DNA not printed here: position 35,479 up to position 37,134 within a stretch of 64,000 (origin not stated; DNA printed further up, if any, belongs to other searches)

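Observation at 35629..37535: Alanine T-box riboswitch controlling a divergent, catalytic-domain-only AlaRS paralog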

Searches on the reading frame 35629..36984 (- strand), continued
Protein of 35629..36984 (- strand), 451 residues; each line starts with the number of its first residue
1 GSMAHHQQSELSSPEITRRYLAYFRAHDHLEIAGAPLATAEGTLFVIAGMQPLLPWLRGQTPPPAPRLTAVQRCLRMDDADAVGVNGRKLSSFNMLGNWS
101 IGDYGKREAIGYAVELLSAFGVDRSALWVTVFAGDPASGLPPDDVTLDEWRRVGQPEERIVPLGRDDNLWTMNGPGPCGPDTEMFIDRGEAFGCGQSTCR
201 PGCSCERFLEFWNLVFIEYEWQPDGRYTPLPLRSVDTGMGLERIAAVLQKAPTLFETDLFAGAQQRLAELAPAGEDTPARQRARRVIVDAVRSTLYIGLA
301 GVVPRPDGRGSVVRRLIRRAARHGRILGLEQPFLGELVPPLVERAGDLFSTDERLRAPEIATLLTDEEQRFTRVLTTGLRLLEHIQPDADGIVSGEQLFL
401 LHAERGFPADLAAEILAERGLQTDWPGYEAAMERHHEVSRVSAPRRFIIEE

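Call 68: search_dna_similar(query=window:35632-36984:-, collection=plasmids, mode=protein, max_evalue=1e-20, max_rows=15)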
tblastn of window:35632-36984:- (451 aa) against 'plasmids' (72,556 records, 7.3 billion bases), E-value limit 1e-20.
Records with a match: 74; places in all: 74; records where one place covers at least 80% of the query: 74.
Best place of each record, by identity: <60% 74.
By first word of the organism name: Streptomyces 12; Azospirillum 5; Acinetobacter 4; Sinorhizobium 4; Escherichia 3; Klebsiella 2; Proteus 2; Listeria 2; Streptantibioticus 2; Ralstonia 2; and 34 more.
By predicted mobility (MOB-suite, as given by PLSDB): non-mobilizable 55; mobilizable 16; conjugative 3.
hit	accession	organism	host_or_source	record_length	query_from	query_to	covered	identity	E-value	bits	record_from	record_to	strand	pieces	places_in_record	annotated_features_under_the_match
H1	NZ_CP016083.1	Streptomyces sp. SAT1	Adenophora trachelioides Maxim.,single ...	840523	7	432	94%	39.4%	1e-66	238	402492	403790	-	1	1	alaS: alanine--tRNA ligase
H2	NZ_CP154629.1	Acetoanaerobium noterae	cell culture,Sludge of a digestion ...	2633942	11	440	95%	39.0%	2e-85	293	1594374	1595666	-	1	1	none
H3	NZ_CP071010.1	Enterobacter hormaechei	Homo sapiens,Chromosome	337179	12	443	96%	38.6%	2e-69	246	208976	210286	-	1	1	alaS: alanine--tRNA ligase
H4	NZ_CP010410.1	Xanthomonas sacchari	cell culture,rice seeds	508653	9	440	96%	38.2%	5e-69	245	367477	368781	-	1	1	alaS: alanine--tRNA ligase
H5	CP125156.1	Klebsiella pneumoniae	-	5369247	12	443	96%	37.9%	1e-68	244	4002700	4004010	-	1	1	alaS: alanine--tRNA ligase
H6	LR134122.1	Klebsiella aerogenes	not available: to be reported later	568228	12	443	96%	37.8%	2e-68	243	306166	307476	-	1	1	alaS: alanyl-tRNA synthetase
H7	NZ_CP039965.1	Pseudorhodobacter turbinis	single bacterial isolate,Turban shell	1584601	12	442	96%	37.9%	5e-63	228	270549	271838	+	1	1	record has no annotation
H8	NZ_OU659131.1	Providencia alcalifaciens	Canis lupus familiaris,intestine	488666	12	443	96%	37.8%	4e-65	234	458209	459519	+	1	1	alaS: alanine--tRNA ligase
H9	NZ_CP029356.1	Azospirillum thermophilum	cell culture,hot spring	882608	2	442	98%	36.8%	6e-62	224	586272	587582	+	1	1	alaS: alanine--tRNA ligase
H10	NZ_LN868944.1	Salmonella enterica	Homo sapiens,feces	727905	12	440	95%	37.8%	1e-66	238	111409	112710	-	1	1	alaS: alanine--tRNA ligase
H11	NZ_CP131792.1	Pseudomonas aeruginosa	Homo sapiens,culture,blood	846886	11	443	96%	37.4%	9e-65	233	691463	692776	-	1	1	alaS: alanine--tRNA ligase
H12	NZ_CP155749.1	Sphingomonas parapaucimobilis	Chinese cabbage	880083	9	442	96%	37.3%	7e-63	227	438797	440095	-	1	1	alaS: alanine--tRNA ligase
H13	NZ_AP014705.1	Methylobacterium aquaticum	-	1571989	15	428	92%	39.0%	8e-59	216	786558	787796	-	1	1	none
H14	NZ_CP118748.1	Acidithiobacillus sp. AMEEHan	single cell,Hot spring sample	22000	8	442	96%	37.1%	2e-56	209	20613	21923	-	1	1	none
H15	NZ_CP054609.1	Paenibacillus cellulosilyticus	cell culture,soil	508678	11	432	94%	38.2%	2e-69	246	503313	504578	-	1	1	alaS: alanine--tRNA ligase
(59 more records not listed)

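Call 71: find_encoding_contigs(protein=window:35632-36978:-, flank=10000, max_places=4)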
Protein window:35632-36978:- (449 aa): no gene with exactly this product is on record in the collection.

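Call 73: list_cluster_members(proteins=[P0136, P0148, P0157, P0164, P0174, P0186, P0204, P0210, P0242, P0247])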
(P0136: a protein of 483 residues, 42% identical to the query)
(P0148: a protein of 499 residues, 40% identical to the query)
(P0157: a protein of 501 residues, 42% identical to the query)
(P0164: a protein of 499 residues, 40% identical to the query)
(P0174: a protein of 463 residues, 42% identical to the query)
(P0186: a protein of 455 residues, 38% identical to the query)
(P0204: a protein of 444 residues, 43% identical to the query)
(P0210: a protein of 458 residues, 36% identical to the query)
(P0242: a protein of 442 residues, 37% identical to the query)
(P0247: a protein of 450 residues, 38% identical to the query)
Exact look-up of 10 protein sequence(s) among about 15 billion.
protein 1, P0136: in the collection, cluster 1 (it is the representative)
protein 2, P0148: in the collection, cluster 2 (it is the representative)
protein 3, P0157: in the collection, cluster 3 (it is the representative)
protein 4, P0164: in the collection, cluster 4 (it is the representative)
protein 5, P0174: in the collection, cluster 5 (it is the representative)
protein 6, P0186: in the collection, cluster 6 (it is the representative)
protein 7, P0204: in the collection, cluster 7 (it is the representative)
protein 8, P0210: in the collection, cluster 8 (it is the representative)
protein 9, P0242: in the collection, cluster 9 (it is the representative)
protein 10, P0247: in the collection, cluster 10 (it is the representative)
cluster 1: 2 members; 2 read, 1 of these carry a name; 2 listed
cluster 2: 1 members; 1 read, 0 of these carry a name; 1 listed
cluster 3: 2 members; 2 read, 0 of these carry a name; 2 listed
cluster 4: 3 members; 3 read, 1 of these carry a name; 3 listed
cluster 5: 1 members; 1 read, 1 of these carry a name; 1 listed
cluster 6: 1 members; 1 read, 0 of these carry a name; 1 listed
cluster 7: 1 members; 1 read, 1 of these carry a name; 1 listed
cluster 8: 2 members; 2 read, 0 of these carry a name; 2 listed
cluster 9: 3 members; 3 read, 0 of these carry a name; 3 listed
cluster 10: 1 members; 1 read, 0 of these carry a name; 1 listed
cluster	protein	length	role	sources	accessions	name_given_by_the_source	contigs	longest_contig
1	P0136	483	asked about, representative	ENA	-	-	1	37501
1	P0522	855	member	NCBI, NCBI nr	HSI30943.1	MAG TPA: alanine--tRNA ligase [Miltoncostaeaceae bacterium] | alanine--tRNA ligase [Miltoncostaeaceae bacterium]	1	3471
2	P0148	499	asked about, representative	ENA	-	-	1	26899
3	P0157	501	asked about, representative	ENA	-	-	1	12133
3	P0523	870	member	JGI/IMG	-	-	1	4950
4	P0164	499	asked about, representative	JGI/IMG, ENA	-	-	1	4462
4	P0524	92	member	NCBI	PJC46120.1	MAG: hypothetical protein CO036_04680, partial [Candidatus Omnitrophica bacterium ...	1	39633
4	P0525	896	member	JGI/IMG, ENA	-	-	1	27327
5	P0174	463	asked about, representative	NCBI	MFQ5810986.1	MAG: alanine--tRNA ligase, partial [Armatimonadota bacterium]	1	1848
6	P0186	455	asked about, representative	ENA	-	-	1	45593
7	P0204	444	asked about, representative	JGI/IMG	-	alanyl-tRNA synthetase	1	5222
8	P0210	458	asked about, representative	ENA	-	-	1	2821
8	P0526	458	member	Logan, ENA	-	-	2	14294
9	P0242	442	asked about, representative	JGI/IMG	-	-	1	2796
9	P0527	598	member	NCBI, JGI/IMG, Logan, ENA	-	-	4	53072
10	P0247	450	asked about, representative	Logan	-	-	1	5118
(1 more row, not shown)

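Call 74: find_encoding_contigs(protein=P0186, flank=4000, max_places=1)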
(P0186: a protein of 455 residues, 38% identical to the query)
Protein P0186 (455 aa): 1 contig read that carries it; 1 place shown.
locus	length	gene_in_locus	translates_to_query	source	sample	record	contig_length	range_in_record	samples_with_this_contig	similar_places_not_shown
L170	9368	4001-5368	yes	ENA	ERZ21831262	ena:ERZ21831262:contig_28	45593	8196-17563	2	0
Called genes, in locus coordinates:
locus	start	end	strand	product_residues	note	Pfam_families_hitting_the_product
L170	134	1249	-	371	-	PF00712:DNA_pol3_beta, PF02767:DNA_pol3_beta_2, PF02768:DNA_pol3_beta_3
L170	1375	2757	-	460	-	PF11638:DnaA_N (weak), PF00308:Bac_DnaA, PF01695:IstB_IS21, PF08299:Bac_DnaA_C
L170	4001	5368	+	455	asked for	PF01411:tRNA-synt_2c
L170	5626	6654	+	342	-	PF07973:tRNA_SAD, PF02272:DHHA1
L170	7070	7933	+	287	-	PF12796:Ank_2 (weak), PF12796:Ank_2, PF00023:Ank (weak), PF12796:Ank_2, PF13637:Ank_4, PF13857:Ank_5, PF13637:Ank_4, PF12796:Ank_2, +7 more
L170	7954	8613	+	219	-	PF25182:NonGDSL (weak), PF00657:Lipase_GDSL, PF13472:Lipase_GDSL_2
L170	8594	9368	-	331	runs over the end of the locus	PF01261:AP_endonuc_2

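Call 75: find_encoding_contigs(protein=P0210, flank=4000, max_places=2)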
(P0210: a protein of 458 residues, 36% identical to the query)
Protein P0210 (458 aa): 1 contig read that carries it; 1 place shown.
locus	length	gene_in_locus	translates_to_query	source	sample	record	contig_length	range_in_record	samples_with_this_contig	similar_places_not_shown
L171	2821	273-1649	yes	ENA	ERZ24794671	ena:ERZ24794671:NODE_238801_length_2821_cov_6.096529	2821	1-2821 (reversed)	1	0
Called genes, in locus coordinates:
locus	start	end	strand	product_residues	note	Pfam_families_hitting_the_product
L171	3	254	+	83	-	?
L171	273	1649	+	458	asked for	PF01411:tRNA-synt_2c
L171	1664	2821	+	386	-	?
